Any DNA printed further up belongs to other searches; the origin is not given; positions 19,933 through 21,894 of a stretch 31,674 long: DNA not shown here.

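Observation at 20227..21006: The ARH domain has lost almost all of its metal ligands: a pseudoenzyme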

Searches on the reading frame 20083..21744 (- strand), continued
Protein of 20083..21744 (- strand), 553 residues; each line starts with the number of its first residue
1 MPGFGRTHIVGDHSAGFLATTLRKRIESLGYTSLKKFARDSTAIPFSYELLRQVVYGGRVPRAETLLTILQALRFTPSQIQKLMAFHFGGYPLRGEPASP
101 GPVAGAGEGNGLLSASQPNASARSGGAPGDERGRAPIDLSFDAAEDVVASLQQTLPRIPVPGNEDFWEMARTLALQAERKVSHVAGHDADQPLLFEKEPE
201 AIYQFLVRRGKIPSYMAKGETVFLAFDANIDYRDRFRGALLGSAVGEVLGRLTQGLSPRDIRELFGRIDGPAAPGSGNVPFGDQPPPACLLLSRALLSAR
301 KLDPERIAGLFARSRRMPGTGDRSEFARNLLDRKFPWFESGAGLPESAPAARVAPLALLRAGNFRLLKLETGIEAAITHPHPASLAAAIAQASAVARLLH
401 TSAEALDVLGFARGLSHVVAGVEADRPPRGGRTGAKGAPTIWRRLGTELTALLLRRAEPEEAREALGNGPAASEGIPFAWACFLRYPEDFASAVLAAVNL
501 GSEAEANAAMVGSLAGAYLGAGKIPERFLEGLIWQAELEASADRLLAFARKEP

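Call 13: find_encoding_contigs(protein=P0087, flank=6000, max_places=2)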
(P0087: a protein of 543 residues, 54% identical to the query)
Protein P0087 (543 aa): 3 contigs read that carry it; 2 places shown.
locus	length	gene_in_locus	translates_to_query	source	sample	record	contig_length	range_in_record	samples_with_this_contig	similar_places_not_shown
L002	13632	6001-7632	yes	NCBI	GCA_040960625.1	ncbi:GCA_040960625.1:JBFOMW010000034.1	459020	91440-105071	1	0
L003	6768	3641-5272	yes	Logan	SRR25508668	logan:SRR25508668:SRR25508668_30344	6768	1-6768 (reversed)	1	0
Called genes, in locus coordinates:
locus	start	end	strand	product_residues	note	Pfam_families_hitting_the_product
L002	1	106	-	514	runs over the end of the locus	PF01039:Carboxyl_trans, PF03255:ACCA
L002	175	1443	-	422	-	PF13183:Fer4_8, PF13187:Fer4_9 (weak), PF13534:Fer4_17, PF02754:CCG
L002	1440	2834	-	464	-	PF01565:FAD_binding_4, PF02913:FAD-oxidase_C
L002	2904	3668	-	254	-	PF02230:Abhydrolase_2 (faint), PF00561:Abhydrolase_1, PF00975:Thioesterase (weak), PF12146:Hydrolase_4, PF12697:Abhydrolase_6, PF08386:Abhydrolase_4 (weak)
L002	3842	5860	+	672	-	PF00037:Fer4 (faint), PF12797:Fer4_2 (faint), PF13183:Fer4_8, PF13187:Fer4_9, PF13534:Fer4_17 (faint), PF02754:CCG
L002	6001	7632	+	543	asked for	PF03747:ADP_ribosyl_GH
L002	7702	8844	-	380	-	PF02771:Acyl-CoA_dh_N, PF02770:Acyl-CoA_dh_M, PF00441:Acyl-CoA_dh_1, PF08028:Acyl-CoA_dh_2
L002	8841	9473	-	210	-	PF00440:TetR_N, PF08359:TetR_C_4, PF17932:TetR_C_24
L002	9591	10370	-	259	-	PF09339:HTH_IclR, PF01614:IclR_C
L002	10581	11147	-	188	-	PF14561:TPR_20 (faint), PF13181:TPR_8 (faint), PF23914:TPR_CcmH_CycH (weak), PF13424:TPR_12 (weak), PF21033:RMD1-3 (weak), PF13431:TPR_17 (weak), PF14559:TPR_19, PF13432:TPR_16 (weak), +7 more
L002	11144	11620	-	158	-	PF01288:HPPK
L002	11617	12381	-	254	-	PF10370:Rv2993c-like_N, PF01557:FAA_hydrolase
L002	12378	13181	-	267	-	PF01113:DapB_N, PF05173:DapB_C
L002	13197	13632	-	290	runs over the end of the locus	PF00701:DHDPS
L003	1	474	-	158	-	?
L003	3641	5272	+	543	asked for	PF03747:ADP_ribosyl_GH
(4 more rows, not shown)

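Call 14: find_encoding_contigs(protein=P0115, flank=6000, max_places=2)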
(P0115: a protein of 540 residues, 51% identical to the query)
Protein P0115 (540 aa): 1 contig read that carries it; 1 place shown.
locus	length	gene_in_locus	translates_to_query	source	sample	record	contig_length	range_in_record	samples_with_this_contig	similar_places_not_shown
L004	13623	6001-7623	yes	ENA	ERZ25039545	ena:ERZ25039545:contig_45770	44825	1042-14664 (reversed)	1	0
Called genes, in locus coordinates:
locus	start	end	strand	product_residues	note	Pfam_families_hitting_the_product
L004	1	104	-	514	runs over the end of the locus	PF01039:Carboxyl_trans, PF03255:ACCA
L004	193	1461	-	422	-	PF13183:Fer4_8, PF13534:Fer4_17, PF02754:CCG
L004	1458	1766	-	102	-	PF02913:FAD-oxidase_C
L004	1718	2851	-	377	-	PF01565:FAD_binding_4, PF02913:FAD-oxidase_C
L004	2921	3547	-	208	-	PF00561:Abhydrolase_1, PF12146:Hydrolase_4, PF12697:Abhydrolase_6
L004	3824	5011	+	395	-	PF02665:Nitrate_red_gam (weak)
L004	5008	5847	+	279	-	PF02754:CCG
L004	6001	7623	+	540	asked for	PF03747:ADP_ribosyl_GH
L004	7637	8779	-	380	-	PF02771:Acyl-CoA_dh_N, PF02770:Acyl-CoA_dh_M, PF00441:Acyl-CoA_dh_1, PF08028:Acyl-CoA_dh_2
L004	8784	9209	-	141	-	PF08359:TetR_C_4, PF17932:TetR_C_24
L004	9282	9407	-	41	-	-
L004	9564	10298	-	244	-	PF09339:HTH_IclR, PF01614:IclR_C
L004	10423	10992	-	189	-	PF24575:TPR_Slam (faint), PF00515:TPR_1 (faint), PF07719:TPR_2 (faint), PF13174:TPR_6 (faint), PF23914:TPR_CcmH_CycH (weak), PF13414:TPR_11 (weak), PF14559:TPR_19, PF13431:TPR_17 (weak), +4 more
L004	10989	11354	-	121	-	PF01288:HPPK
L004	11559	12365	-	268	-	PF01113:DapB_N, PF03447:NAD_binding_3 (weak), PF05173:DapB_C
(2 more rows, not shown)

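Call 22: predict_structure(alignment_id=A1)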
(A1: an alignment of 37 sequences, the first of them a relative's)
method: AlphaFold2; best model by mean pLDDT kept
length: 553 residues; sequences in the alignment: 37
mean_pLDDT: 74.5   pTM: 0.61
mean pLDDT of the five models: 74.5, 74.0, 72.2, 72.0, 70.6
residues with pLDDT >= 90: 165; 70-90: 219; 50-70: 51; < 50: 118
segments of 3 or more residues with pLDDT < 50: 1-12, 91-143, 185-212, 269-280, 319-322, 431-434
pLDDT, mean of each block of 10 residues (from residue 1): 35 68 91 89 84 87 87 89 79 36 30 28 29 36 63 77 79 71 49 40 42 50 77 98 94 79 60 38 78 92 89 66 72 84 87 95 87 91 91 95 87 85 61 58 88 88 81 89 94 88 87 98 92 92 95 63
secondary structure, 60 per line:
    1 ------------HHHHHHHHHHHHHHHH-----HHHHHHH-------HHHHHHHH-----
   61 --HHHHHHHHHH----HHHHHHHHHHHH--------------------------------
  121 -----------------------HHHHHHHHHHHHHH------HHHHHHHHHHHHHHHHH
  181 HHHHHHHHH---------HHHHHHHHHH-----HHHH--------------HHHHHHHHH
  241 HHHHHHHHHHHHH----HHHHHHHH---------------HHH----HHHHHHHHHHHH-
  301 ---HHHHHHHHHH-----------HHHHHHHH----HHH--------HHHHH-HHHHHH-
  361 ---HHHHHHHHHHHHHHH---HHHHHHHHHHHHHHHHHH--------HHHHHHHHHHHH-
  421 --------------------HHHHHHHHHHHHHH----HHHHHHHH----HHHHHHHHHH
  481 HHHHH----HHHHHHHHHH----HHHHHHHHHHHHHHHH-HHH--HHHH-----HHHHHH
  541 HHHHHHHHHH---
elements in order: H13-28 H34-40 H48-55 H63-72 H77-88 H144-157 H164-189 H199-208 H214-217 H232-253 H258-265 H288-299 H304-313 H325-332 H348-352 H354-359 H364-378 H382-399 H408-419 H441-454 H459-466 H471-485 H490-499 H504-519 H526-529 H535-550

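Call 27: fold_search(model_id=the predicted structure, library=pdb)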
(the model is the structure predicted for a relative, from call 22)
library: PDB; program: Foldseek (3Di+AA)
matches with E <= 10: 246; with E <= 0.001: 65
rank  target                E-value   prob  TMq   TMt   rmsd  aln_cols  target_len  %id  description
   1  1t5j                  7.2e-11  1.00  0.45  0.79   4.4       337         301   20  Crystal structure of ribosylglycohydrolase MJ1187 from Methanococcus jannaschii (released 2004-05-11)
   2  2qty_A                1.3e-08  1.00  0.47  0.75   4.5       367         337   21  Crystal Structure of mouse ADP-ribosylhydrolase 3 (mARH3) (released 2008-03-04)
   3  6g1q_B                1.7e-08  1.00  0.48  0.78   4.0       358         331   22  ADP-ribosylserine hydrolase ARH3 of Latimeria chalumnae in complex with ADP-ribose (released 2018-11-28)
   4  6g1p_A                1.8e-08  1.00  0.47  0.77   3.9       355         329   22  Apo form of ADP-ribosylserine hydrolase ARH3 of Latimeria chalumnae (released 2018-11-28)
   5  6g1q_A                1.9e-08  1.00  0.48  0.77   4.0       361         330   21  ADP-ribosylserine hydrolase ARH3 of Latimeria chalumnae in complex with ADP-ribose (released 2018-11-28)
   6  2cwc                  1.9e-08  1.00  0.39  0.72   6.4       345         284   24  Crystal structure of ADP-ribosylglycohydrolase-related protein from Thermus thermophilus HB8 (released 2005-12-18)
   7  2woe_A                2.1e-08  1.00  0.40  0.72   6.7       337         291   23  Crystal Structure of the D97N variant of dinitrogenase reductase- activating glycohydrolase (DRAG) from Rhodospirillum (released 2009-08-18)
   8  6d3a_A                2.2e-08  1.00  0.47  0.73   5.1       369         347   23  Structure of human ARH3 D314E bound to ADP-ribose and magnesium (released 2018-06-20)
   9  6g1p_B                2.3e-08  1.00  0.46  0.76   4.4       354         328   23  Apo form of ADP-ribosylserine hydrolase ARH3 of Latimeria chalumnae (released 2018-11-28)
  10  2yzv                  2.3e-08  1.00  0.41  0.77   5.9       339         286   25  ADP-ribosylglycohydrolase-related protein complex (released 2007-11-06)
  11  9rfe_A                2.5e-08  1.00  0.48  0.75   4.4       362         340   23  Human ADP-ribosylhydrolase 3 (ARH3) in complex with an inhibitor (released 2025-09-24)
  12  2woc_A                2.5e-08  1.00  0.40  0.73   6.7       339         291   23  Crystal Structure of the dinitrogenase reductase-activating glycohydrolase (DRAG) from Rhodospirillum rubrum (released 2009-08-11)
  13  6hh4_A                2.6e-08  1.00  0.47  0.77   4.4       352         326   22  ADP-ribosylserine hydrolase ARH3 of Latimeria chalumnae in complex with ADP-ribosyl-L-arginine (released 2018-11-28)
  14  9rfd_A                2.7e-08  1.00  0.48  0.76   4.4       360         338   22  Human ADP-ribosylhydrolase 3 (ARH3) in complex with ADP (released 2025-09-24)
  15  2foz                  2.7e-08  1.00  0.46  0.73   5.0       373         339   23  human ADP-ribosylhydrolase 3 (released 2006-10-10)
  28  3o5t_A                4.9e-08  1.00  0.39  0.70   6.7       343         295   23  Structure of DraG-GlnZ complex with ADP (released 2011-10-05)
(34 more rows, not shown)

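Call 29: search_protein_representatives(alignment_id=A1)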
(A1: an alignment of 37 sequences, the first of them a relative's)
Query: 37 sequences, 545 profile positions. Proteins with E-value up to 0.001 (for the whole library): 12484; up to 1e-10: 3166; up to 1e-30: 137. The best 150 are listed.
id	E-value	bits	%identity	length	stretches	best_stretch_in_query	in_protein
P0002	2.6e-253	858.0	-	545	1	1-543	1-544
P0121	1.7e-175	601.1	-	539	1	1-541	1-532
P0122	2.5e-127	442.2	-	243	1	303-543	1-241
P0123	1.3e-112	393.6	-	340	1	206-543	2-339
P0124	7.3e-109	381.2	-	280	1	1-290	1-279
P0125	6.3e-67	242.8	-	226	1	31-264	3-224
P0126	2.4e-65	237.6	-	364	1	191-540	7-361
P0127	9.2e-65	235.7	-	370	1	194-537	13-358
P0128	2.3e-64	234.3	-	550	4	1-92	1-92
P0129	4.2e-62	226.9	-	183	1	1-183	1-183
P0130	6.7e-61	222.9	-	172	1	57-229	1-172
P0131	3.0e-60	220.8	-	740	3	224-542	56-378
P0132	1.5e-59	218.5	-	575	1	215-540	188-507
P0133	3.7e-59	217.2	-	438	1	220-539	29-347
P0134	5.8e-59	216.5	-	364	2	1-108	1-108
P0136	2.4e-57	211.2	-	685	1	193-536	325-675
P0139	9.6e-52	192.7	-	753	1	222-539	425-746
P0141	8.6e-51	189.6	-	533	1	190-513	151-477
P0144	4.6e-49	183.9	-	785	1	226-535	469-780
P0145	6.7e-49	183.3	-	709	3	226-541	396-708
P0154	1.9e-45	171.9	-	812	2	226-542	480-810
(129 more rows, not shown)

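Call 49: search_protein_families(library=pfam, proteins=[P0126, P0127, P0131, P0132, P0136, P0139, P0141, P0144, P0145, P0154], max_evalue=0.001)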
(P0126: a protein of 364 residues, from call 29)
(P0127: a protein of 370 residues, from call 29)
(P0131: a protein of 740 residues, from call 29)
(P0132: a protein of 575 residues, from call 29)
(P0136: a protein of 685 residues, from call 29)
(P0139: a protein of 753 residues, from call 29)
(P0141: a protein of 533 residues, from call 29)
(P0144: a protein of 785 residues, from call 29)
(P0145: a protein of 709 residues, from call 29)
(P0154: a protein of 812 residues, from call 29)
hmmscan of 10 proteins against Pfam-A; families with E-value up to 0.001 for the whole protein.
P0126 (364 aa): 1 family
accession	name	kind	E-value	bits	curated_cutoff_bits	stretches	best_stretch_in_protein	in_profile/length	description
PF03747.19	ADP_ribosyl_GH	-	9.2e-71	239.3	26.2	1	48-339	1-287/287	ADP-ribosylglycohydrolase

P0127 (370 aa): 1 family
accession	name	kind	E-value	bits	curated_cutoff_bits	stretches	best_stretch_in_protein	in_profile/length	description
PF03747.19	ADP_ribosyl_GH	-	3.2e-64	217.8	26.2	1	50-338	1-286/287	ADP-ribosylglycohydrolase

P0131 (740 aa): 1 family
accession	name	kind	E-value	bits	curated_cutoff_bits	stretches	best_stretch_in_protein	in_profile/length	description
PF03747.19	ADP_ribosyl_GH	-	1.4e-148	494.6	26.2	2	63-353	1-286/287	ADP-ribosylglycohydrolase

P0132 (575 aa): 4 families
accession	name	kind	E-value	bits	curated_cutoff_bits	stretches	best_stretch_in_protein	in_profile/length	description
PF03747.19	ADP_ribosyl_GH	-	2.5e-73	247.7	26.2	1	204-485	1-287/287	ADP-ribosylglycohydrolase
PF01381.28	HTH_3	-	2.4e-09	37.5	23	1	4-46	13-54/55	Helix-turn-helix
PF12844.13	HTH_19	-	1e-06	28.9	30.2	1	2-51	14-62/64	Helix-turn-helix domain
PF13560.12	HTH_31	-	3.1e-05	24.6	27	1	3-40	17-55/64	Helix-turn-helix domain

P0136 (685 aa): 2 families
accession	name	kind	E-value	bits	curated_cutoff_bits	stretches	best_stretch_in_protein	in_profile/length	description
PF03747.19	ADP_ribosyl_GH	-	8.6e-51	173.7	26.2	1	363-656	1-286/287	ADP-ribosylglycohydrolase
PF05066.19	HARE-HTH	-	2.8e-15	56.9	25.9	1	6-76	2-71/71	HB1, ASXL, restriction endonuclease HTH domain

P0139 (753 aa): 3 families
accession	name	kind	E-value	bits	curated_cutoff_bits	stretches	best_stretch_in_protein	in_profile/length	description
PF03747.19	ADP_ribosyl_GH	-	2.7e-66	224.6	26.2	1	434-725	1-287/287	ADP-ribosylglycohydrolase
PF00092.34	VWA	-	4.8e-09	37.1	23.8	1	7-137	37-167/174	von Willebrand factor type A domain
PF13519.12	VWA_2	-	0.0005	21.1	27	0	6-78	36-106/107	von Willebrand factor type A domain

P0141 (533 aa): 1 family
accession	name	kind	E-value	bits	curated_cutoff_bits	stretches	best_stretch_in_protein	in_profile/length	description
PF03747.19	ADP_ribosyl_GH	-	4.9e-62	210.6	26.2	1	192-477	1-282/287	ADP-ribosylglycohydrolase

P0144 (785 aa): 4 families
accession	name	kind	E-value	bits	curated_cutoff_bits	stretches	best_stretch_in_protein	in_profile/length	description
PF03747.19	ADP_ribosyl_GH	-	4e-65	220.8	26.2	1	474-762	1-286/287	ADP-ribosylglycohydrolase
PF00092.34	VWA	-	8.4e-19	68.9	23.8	1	43-209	4-173/174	von Willebrand factor type A domain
PF13519.12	VWA_2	-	6.2e-15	56.2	27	1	43-144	3-107/107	von Willebrand factor type A domain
PF13768.12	VWA_3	-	1.4e-06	28.9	27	1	43-196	5-154/155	von Willebrand factor type A domain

P0145 (709 aa): 1 family
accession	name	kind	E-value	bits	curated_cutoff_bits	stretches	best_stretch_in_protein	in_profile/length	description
PF03747.19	ADP_ribosyl_GH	-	3.5e-96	322.7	26.2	2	27-303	1-287/287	ADP-ribosylglycohydrolase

P0154 (812 aa): 4 families
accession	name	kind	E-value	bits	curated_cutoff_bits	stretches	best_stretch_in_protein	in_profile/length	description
PF03747.19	ADP_ribosyl_GH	-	5.4e-59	200.6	26.2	1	485-781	1-285/287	ADP-ribosylglycohydrolase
PF00092.34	VWA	-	4.4e-16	60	23.8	1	61-218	2-155/174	von Willebrand factor type A domain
PF13519.12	VWA_2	-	9e-14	52.4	27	1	62-169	2-106/107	von Willebrand factor type A domain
PF13768.12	VWA_3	-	7.6e-08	33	27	1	60-222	2-154/155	von Willebrand factor type A domain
